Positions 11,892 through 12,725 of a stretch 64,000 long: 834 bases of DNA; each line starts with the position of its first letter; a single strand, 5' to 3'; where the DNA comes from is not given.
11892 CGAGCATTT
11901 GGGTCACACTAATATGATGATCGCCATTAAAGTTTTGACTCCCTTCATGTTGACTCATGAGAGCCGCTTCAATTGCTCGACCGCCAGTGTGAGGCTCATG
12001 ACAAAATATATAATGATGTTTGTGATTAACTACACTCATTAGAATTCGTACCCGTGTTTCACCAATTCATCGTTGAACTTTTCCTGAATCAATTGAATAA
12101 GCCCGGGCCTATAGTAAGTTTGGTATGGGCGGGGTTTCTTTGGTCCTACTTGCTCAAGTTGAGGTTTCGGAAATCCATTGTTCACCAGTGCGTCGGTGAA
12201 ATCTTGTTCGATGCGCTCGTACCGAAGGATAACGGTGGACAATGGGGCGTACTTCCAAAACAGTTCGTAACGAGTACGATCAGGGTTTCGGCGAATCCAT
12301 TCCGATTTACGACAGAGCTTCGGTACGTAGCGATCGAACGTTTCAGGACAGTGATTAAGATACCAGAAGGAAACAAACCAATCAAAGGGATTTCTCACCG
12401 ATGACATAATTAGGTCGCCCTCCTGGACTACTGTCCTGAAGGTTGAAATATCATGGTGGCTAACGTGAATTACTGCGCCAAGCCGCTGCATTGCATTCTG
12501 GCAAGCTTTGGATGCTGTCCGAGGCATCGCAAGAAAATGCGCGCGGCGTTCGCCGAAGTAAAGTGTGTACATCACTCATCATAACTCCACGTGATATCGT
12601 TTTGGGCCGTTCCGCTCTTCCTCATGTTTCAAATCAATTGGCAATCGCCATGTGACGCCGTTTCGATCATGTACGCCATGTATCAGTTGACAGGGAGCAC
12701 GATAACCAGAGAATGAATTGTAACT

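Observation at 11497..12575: Tandem duplicated sulfotransferase-fold genes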

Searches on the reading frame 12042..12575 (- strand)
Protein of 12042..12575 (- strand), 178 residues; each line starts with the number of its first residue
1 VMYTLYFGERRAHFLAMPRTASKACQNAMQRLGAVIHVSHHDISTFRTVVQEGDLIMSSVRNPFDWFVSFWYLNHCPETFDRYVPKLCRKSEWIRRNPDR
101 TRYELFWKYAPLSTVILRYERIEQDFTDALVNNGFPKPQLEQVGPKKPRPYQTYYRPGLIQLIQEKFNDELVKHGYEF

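Call 4: search_protein_families(library=pfam, proteins=[window:12042-12575:-], max_evalue=1)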
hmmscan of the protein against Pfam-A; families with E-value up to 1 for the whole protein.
window:12042-12575:- (178 aa): 2 families
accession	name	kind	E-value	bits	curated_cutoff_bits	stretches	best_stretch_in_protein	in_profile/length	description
PF00685.33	Sulfotransfer_1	-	0.019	14.8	22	1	36-127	72-169/255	Sulfotransferase domain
PF03567.20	Sulfotransfer_2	-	0.1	13.2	22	1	28-95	62-118/252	Sulfotransferase family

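Call 5: search_protein_families(library=phrogs, proteins=[window:12042-12575:-], max_evalue=0.01)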
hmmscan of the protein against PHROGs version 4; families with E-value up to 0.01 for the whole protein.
window:12042-12575:- (178 aa): 1 family
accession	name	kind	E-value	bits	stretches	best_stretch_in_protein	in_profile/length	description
phrog_3347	-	moron, auxiliary metabolic gene and host takeover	2.6e-06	28.6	1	36-176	53-215/219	Galactose-3-O-sulfotransferase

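Call 7: search_dna_similar(query=window:12042-12575:-, collection=phages, mode=protein, max_rows=30, max_evalue=0.001)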
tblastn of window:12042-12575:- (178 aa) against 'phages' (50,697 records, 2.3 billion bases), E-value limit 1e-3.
No match.

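Call 12: find_homologous_proteins(query=window:12042-12575:-, max_evalue=0.001)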
Query window:12042-12575:- (178 aa): 32 proteins with E <= 0.001 among 45 candidates.
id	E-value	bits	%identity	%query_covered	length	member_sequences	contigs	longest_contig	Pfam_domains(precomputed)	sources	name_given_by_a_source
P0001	3.9e-109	381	89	99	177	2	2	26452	-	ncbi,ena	-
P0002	1.8e-75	271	66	99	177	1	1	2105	-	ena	-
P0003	2.8e-75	270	78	83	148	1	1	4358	-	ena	-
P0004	4.5e-73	263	65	99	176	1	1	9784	-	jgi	jgi:hypothetical protein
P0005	9.7e-72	259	62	99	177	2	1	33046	-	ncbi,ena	-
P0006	2.5e-71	257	64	99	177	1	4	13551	-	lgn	-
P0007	4.5e-70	253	62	99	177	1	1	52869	-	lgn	-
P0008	1.9e-69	251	63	99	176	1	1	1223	-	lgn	-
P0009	8.6e-69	249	60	99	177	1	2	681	-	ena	-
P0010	1.8e-68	248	71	84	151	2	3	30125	-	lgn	-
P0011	5.3e-68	246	61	99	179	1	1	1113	-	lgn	-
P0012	6.5e-68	246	61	99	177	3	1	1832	-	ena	-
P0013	4.4e-67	244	61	99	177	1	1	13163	-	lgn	-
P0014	6.7e-66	240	58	99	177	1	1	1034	-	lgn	-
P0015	7.8e-65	236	55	99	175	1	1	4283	-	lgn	-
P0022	1.5e-60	222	55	99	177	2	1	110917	-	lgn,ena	-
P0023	2.8e-60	221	54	99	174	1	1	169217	-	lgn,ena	-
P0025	1.6e-59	219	55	99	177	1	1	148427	-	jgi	-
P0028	7.4e-49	184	48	96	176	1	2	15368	-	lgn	-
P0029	1.7e-46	176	49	95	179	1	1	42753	-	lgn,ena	-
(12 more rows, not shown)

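Call 20: search_solved_structures(query=A3, max_evalue=10, show_alignments=3)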
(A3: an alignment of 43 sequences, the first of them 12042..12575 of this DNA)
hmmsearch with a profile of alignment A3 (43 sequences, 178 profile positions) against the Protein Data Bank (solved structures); distinct sequences matched with E-value up to 10: 7.
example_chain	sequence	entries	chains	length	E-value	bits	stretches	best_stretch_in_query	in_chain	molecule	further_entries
6b4x_A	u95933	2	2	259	0.74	13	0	16-68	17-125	Sulfotransferase oxamniquine resistance protein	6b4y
6b4z_A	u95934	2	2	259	0.79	12.9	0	16-68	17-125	Sulfotransferase oxamniquine resistance protein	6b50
4mua_A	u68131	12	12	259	0.79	12.9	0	16-68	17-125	Sulfotransferase | Sulfotransferase oxamniquine resistance protein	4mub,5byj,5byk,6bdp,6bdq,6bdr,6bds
5tiv_A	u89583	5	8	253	0.8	12.9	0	15-68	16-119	Sulfotransferase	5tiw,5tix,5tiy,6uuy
6b53_A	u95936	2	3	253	0.8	12.9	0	15-68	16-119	Sulfotransferase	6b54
6b51_A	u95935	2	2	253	0.88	12.7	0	16-68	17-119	Sulfotransferase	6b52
1q1v_A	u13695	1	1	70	0.94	12.7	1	119-168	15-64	DEK protein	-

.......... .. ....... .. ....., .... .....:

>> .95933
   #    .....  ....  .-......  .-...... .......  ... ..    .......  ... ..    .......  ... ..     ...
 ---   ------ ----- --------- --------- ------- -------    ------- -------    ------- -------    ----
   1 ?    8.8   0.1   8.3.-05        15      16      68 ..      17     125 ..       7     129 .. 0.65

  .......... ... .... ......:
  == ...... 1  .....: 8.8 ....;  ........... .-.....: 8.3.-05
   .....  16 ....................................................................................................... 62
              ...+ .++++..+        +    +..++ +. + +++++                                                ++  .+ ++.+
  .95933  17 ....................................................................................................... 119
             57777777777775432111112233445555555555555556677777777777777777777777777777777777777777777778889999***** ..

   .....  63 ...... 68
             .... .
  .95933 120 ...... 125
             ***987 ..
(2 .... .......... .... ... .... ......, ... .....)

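Call 21: find_encoding_contigs(protein=P0023, flank=10000, max_places=3)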
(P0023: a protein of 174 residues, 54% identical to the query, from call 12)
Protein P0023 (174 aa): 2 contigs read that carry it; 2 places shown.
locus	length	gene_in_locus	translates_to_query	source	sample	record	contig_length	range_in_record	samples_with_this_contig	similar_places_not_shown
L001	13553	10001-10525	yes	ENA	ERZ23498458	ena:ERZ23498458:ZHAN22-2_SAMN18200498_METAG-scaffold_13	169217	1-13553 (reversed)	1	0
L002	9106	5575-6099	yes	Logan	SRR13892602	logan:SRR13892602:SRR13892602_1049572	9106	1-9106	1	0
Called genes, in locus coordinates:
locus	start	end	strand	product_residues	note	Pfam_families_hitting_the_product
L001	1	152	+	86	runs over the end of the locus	-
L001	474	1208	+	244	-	-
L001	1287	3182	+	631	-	-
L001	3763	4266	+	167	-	-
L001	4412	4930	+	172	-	-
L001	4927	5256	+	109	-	PF00856:SET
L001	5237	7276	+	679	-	PF00176:SNF2-rel_dom (faint)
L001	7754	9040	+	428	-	-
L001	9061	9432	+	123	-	-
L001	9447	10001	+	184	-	-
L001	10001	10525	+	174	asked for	-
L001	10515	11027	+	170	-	PF07463:NUMOD4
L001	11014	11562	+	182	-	-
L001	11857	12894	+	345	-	-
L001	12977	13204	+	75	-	-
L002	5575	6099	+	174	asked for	-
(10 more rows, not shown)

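Call 22: find_encoding_contigs(protein=P0025, flank=10000, max_places=3)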
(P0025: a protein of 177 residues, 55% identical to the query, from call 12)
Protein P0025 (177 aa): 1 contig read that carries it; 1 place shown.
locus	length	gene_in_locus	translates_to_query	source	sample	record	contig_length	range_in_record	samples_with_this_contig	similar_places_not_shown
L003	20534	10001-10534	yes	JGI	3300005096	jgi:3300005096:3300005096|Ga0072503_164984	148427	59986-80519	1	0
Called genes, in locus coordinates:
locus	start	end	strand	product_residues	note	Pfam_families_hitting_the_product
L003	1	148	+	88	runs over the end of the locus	-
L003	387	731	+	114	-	-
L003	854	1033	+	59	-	-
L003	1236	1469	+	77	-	-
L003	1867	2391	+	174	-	-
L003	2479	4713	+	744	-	PF00176:SNF2-rel_dom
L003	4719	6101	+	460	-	-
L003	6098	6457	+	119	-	-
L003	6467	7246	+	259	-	PF02086:MethyltransfD12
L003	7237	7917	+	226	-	-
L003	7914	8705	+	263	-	-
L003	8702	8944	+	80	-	-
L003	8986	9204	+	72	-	-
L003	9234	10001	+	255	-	-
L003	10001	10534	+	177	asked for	-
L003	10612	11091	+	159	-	-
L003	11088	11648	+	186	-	-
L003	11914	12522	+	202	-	-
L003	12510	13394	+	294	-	PF02195:ParB_N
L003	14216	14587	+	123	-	-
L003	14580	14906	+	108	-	-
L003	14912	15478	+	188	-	PF13328:HD_4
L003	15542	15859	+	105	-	-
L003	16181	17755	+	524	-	PF05731:TROVE, PF25045:vWA_Ro60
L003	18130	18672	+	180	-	-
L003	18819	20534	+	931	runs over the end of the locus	PF00476:DNA_pol_A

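Call 26: predict_structure(alignment_id=A1)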
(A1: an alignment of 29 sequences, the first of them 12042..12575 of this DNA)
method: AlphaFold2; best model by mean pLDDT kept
length: 178 residues; sequences in the alignment: 29
mean_pLDDT: 92.8   pTM: 0.86
mean pLDDT of the five models: 92.8, 91.2, 90.5, 83.8, 73.7
residues with pLDDT >= 90: 145; 70-90: 30; 50-70: 3; < 50: 0
segments of 3 or more residues with pLDDT < 50: none
pLDDT, mean of each block of 10 residues (from residue 1): 93 92 92 84 83 95 95 94 97 94 92 94 97 97 84 97 97 92
secondary structure, 60 per line:
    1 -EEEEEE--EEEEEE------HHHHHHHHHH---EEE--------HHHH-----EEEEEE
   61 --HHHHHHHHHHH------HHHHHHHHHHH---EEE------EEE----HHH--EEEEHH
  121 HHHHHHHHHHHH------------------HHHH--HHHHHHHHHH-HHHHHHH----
elements in order: E2-7 E10-15 H22-31 E35-37 H46-49 E55-60 H63-73 H80-90 E94-96 E103-105 E115-118 H119-132 H151-154 H157-166 H168-174

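Call 31: search_protein_representatives(alignment_id=A3)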
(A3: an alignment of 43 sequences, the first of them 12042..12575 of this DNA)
Query: 43 sequences, 178 profile positions. Proteins with E-value up to 0.001 (for the whole library): 13935; up to 1e-10: 2632; up to 1e-30: 11. The best 150 are listed.
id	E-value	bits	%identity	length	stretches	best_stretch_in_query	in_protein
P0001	6.2e-72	257.6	-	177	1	1-177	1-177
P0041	4.1e-52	193.0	-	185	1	1-178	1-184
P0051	4.5e-50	186.4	-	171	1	1-175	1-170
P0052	1.9e-38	148.5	-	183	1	1-178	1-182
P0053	1.4e-37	145.7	-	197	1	1-177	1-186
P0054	2.0e-35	138.7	-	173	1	1-137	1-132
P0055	1.4e-34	135.9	-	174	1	1-175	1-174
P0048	3.4e-33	131.4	-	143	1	29-178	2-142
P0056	1.3e-32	129.5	-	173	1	1-176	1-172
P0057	4.0e-32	127.9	-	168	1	1-177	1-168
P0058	4.5e-32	127.7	-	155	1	14-177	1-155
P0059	4.3e-29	118.0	-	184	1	1-177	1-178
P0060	6.9e-29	117.4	-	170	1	1-177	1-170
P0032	2.3e-28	115.6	-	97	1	74-162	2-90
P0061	3.1e-28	115.3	-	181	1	3-177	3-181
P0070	2.7e-25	105.7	-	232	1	5-175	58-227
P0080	8.0e-24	100.9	-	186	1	1-177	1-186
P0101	1.1e-21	93.9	-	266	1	4-177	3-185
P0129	2.7e-20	89.4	-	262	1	5-177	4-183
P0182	6.3e-19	84.9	-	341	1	4-175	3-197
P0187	7.5e-19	84.7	-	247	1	1-177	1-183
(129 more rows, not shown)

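Call 32: search_protein_families(library=pfam, proteins=[P0051, P0052, P0053, P0060, P0070, P0080, P0101, P0129, P0182, P0187], max_evalue=0.01)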
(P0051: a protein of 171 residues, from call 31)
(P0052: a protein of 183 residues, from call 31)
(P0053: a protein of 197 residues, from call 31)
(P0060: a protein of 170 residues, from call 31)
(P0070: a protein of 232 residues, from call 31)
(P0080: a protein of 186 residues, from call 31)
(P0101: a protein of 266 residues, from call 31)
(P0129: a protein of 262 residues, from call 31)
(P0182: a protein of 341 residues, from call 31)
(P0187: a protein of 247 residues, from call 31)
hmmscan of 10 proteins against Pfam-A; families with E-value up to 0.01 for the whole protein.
P0051 (171 aa): 1 family
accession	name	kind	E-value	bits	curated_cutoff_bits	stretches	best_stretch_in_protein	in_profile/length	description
PF00685.33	Sulfotransfer_1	-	0.0027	17.6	22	1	52-127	93-175/255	Sulfotransferase domain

P0052 (183 aa): 1 family
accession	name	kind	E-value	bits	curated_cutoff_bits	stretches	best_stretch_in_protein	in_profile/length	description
PF03567.20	Sulfotransfer_2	-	0.001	19.7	22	1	1-81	28-100/252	Sulfotransferase family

P0053 (197 aa): 1 family
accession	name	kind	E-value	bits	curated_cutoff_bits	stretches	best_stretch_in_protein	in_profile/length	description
PF03567.20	Sulfotransfer_2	-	0.00013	22.7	22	1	3-117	4-135/252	Sulfotransferase family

P0060 (170 aa): 0 families

P0070 (232 aa): 2 families
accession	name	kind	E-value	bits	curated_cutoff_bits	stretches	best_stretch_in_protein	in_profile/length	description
PF03567.20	Sulfotransfer_2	-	0.0029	18.2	22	0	161-227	173-251/252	Sulfotransferase family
PF00685.33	Sulfotransfer_1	-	0.0067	16.3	22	1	93-176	77-170/255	Sulfotransferase domain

P0080 (186 aa): 0 families

P0101 (266 aa): 0 families

P0129 (262 aa): 0 families

P0182 (341 aa): 7 families
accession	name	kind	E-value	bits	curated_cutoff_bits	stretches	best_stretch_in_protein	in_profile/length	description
PF03567.20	Sulfotransfer_2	-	8.4e-12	46.2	22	1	2-169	4-208/252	Sulfotransferase family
PF13428.12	TPR_14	-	3.6e-05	24.5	23.5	0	224-250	6-32/44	Tetratricopeptide repeat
PF14559.12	TPR_19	-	0.00016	22.4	25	0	231-279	3-51/68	Tetratricopeptide repeat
PF13424.12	TPR_12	-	0.00034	21.2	30.1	1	260-316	10-67/77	Tetratricopeptide repeat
PF17874.7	TPR_MalT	-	0.003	17.3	45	1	237-318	105-185/336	MalT-like TPR region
PF13432.12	TPR_16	-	0.0043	17.9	32.7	0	227-280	5-58/65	Tetratricopeptide repeat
PF12895.13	ANAPC3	-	0.0089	16.7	27.2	0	276-317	5-46/82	Anaphase-promoting complex, cyclosome, subunit 3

P0187 (247 aa): 1 family
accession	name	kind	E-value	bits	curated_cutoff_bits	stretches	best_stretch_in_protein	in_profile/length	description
PF00685.33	Sulfotransfer_1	-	0.0018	18.1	22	1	56-124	95-169/255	Sulfotransferase domain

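Call 35: find_homologous_proteins(query=A3, max_evalue=0.001)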
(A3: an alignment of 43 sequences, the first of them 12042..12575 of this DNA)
Query A3 (43 sequences) (178 aa, profile of the alignment): 70 proteins with E <= 0.001 among 397 candidates.
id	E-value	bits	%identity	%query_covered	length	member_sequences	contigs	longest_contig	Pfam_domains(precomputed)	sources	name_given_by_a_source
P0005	3.5e-79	283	62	99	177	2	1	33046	-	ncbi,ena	-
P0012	6.8e-78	279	61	99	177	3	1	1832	-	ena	-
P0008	2.7e-77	277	63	99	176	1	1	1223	-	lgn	-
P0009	5.1e-77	276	60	99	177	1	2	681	-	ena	-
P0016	7.9e-77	275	57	99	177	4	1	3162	-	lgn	-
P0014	2.8e-76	273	58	99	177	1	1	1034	-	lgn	-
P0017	8.0e-76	272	56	99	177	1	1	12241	-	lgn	-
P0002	8.6e-76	272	66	99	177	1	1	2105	-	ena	-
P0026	2.8e-75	270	54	100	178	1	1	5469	-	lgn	-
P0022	4.5e-75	269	55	99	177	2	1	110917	-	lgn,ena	-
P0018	1.5e-74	268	58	99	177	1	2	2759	-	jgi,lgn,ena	-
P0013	1.6e-74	268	61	99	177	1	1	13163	-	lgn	-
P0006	3.3e-73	263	64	99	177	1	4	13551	-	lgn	-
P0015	7.8e-73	262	55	99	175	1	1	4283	-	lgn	-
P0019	1.5e-72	261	59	99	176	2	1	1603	-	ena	-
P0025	3.0e-72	260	55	99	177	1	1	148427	-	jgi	-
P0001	1.9e-71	258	89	99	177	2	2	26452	-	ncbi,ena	-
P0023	1.8e-69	251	54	99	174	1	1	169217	-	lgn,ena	-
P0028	9.0e-63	229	48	96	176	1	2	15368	-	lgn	-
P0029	1.3e-62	229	49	95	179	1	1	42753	-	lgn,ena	-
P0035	3.1e-56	208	21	77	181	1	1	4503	-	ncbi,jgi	-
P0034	2.5e-55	205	22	92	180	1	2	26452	-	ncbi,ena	-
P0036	7.6e-55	204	21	78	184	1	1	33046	-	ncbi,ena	-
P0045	7.5e-45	171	27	51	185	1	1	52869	PF03567.21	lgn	-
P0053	4.4e-37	146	30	37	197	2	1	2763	-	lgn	-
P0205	1.4e-12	66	27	66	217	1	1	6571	PF00685.34,PF03567.21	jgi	-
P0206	1.2e-10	60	27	95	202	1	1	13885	-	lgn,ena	-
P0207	3.1e-9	55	26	67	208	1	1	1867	PF03567.21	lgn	-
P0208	3.7e-9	55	20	80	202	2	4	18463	PF03567.21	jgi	jgi:hypothetical protein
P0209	2.8e-8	52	27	69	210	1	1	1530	PF03567.21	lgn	-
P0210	2.8e-5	42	34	36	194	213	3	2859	PF03567.21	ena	-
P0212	1.1e-4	40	37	23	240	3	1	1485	PF03567.21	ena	-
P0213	2.7e-4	39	22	34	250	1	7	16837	PF03567.21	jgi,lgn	jgi:hypothetical protein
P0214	3.4e-4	39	54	15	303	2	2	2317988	PF03567.21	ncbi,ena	-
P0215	4.4e-4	38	28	34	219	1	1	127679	PF03567.21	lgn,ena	-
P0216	5.1e-4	38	24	94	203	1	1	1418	PF03567.21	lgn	-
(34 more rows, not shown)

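Call 39: find_related_loci(query=A1, collection=viral_contigs, flank=10000)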
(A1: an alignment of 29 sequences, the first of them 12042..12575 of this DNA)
Query A1 (178 aa) in viral_contigs; peptide patterns used: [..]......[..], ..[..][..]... (x = any residue, [..] = any of these).
41 stretches matched a pattern; 5 encode a relative of the query (tblastn E <= 1e-3); 5 distinct loci.
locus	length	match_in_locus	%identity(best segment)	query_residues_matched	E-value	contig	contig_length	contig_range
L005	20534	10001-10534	55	1-178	7e-65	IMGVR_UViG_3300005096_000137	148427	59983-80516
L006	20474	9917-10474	22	14-163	2e-5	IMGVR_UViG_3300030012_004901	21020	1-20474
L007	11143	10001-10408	28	14-126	6e-5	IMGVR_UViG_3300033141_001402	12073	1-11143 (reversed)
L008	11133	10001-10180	35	14-73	2e-4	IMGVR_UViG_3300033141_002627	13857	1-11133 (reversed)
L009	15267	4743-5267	21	39-178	6e-5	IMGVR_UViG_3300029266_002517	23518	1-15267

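Call 40: find_encoding_contigs(protein=P0022, flank=8000, max_places=1)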
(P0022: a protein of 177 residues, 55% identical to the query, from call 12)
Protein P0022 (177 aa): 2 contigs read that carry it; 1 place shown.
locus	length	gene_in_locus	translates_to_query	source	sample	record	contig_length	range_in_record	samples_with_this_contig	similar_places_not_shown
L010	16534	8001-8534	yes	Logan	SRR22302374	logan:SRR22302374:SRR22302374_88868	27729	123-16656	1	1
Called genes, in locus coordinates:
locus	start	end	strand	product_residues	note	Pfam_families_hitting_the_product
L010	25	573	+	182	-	-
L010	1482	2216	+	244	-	-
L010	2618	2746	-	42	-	-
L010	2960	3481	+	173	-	-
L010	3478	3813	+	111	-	PF00856:SET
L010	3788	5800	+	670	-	PF00176:SNF2-rel_dom (weak)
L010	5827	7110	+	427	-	-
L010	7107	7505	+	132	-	-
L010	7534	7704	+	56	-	PF25708:Phage_T7_Gp5_9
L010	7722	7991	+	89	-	-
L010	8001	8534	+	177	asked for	-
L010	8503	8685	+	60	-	-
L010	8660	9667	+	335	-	PF02195:ParB_N (weak), PF17762:HTH_ParB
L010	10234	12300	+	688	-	-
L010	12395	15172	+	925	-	PF00476:DNA_pol_A (weak)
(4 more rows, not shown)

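Call 41: find_encoding_contigs(protein=P0029, flank=8000, max_places=1)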
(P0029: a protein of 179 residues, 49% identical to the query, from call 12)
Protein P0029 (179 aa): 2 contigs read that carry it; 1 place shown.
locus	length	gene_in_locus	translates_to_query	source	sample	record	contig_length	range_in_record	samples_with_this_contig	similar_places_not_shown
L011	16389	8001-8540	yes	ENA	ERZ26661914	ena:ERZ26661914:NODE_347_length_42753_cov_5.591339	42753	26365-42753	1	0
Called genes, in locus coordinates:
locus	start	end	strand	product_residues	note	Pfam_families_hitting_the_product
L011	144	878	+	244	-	-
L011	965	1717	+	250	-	-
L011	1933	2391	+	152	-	-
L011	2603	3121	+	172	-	-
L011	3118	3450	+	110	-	PF00856:SET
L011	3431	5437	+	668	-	-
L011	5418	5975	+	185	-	PF07463:NUMOD4, PF13392:HNH_3 (weak)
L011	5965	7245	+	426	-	-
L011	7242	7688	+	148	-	-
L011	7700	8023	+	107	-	-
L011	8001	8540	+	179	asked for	-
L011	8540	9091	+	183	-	-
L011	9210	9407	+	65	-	-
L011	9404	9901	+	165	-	-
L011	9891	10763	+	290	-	PF02195:ParB_N, PF17762:HTH_ParB (weak)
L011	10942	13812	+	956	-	PF00476:DNA_pol_A (weak)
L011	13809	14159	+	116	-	-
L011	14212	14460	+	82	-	-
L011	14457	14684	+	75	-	-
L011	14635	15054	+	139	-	-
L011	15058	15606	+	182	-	PF00383:dCMP_cyt_deam_1, PF14437:MafB19-deam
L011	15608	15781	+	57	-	-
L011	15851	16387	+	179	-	?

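Call 42: find_encoding_contigs(protein=P0028, flank=8000, max_places=1)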
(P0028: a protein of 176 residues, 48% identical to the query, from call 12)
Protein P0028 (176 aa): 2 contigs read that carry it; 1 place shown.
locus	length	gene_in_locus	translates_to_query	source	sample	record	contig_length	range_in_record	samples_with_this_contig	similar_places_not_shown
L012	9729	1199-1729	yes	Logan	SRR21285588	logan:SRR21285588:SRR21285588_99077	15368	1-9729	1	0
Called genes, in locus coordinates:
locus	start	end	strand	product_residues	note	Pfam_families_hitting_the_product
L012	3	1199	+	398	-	?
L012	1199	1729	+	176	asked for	-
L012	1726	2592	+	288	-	PF02195:ParB_N, PF17762:HTH_ParB (faint)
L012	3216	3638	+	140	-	-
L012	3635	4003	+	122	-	-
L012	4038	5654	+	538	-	PF05731:TROVE, PF25045:vWA_Ro60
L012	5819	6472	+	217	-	PF07463:NUMOD4, PF13392:HNH_3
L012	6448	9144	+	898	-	PF00476:DNA_pol_A (faint)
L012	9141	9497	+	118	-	PF13392:HNH_3 (weak)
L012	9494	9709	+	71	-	-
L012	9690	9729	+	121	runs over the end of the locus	-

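Call 52: search_solved_structures(query=A1, max_evalue=10, show_alignments=4)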
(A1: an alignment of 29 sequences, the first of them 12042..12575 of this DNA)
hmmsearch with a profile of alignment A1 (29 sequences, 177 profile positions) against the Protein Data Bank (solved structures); distinct sequences matched with E-value up to 10: 1.
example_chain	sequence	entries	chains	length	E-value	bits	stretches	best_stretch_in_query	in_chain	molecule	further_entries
1q1v_A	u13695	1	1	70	0.16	15.1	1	119-170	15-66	DEK protein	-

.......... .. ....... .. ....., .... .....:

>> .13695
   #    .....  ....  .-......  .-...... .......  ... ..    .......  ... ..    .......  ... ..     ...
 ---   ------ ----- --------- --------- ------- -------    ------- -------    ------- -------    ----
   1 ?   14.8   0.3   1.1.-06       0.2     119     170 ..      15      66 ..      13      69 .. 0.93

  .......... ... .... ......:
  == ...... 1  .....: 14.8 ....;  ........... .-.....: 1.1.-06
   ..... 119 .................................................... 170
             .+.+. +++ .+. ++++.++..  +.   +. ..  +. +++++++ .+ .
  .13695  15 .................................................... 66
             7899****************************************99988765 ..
